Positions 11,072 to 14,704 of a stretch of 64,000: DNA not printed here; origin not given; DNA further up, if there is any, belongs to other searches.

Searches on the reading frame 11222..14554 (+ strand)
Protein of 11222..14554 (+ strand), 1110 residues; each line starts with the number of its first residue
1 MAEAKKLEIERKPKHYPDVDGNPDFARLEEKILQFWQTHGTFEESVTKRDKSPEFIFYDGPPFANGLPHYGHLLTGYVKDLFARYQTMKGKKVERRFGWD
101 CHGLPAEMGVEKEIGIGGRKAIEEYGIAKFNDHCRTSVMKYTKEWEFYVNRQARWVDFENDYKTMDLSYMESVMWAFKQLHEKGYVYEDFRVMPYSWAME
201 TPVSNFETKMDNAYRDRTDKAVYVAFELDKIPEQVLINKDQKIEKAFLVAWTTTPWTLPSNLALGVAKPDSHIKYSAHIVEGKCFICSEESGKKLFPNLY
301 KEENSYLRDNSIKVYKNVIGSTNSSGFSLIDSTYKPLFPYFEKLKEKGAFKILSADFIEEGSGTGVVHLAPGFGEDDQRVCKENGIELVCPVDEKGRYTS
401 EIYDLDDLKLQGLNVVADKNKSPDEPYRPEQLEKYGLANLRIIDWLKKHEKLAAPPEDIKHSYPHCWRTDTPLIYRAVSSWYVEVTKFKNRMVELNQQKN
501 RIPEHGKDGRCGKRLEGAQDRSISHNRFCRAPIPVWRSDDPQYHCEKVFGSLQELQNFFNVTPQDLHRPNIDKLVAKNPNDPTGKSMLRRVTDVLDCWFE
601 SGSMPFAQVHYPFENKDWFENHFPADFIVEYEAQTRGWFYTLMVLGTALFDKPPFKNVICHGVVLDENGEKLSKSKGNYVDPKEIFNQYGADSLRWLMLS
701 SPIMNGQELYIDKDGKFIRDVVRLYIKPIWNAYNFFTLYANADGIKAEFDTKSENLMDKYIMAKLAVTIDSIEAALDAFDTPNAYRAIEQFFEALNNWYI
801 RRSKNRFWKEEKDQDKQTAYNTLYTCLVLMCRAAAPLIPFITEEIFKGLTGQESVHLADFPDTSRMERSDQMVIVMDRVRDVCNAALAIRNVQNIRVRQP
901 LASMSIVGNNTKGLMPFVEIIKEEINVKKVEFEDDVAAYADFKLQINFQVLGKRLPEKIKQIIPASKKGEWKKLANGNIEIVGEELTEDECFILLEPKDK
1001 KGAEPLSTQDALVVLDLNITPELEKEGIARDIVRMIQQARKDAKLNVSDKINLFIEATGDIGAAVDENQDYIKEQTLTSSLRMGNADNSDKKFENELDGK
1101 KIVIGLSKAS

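Call 82: search_protein_families(library=pfam, proteins=[window:11222-14554:+], max_evalue=0.00001)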
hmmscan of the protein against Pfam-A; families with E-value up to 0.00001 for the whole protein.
window:11222-14554:+ (1110 aa): 4 families
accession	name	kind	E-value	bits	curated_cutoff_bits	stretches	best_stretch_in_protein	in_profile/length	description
PF00133.28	tRNA-synt_1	-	1.3e-127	426.5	22.7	1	31-705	1-409/414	tRNA synthetases class I (I, L, M and V)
PF19302.4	DUF5915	-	4.2e-35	121.5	27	1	919-1108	2-194/195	Domain of unknown function (DUF5915)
PF08264.19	Anticodon_1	-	5.9e-29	101.3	25.1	1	758-901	1-144/148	Anticodon-binding domain of tRNA ligase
PF09334.17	tRNA-synt_1g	-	8.7e-15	54.8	20.1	1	62-133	8-78/391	tRNA synthetases class I (M)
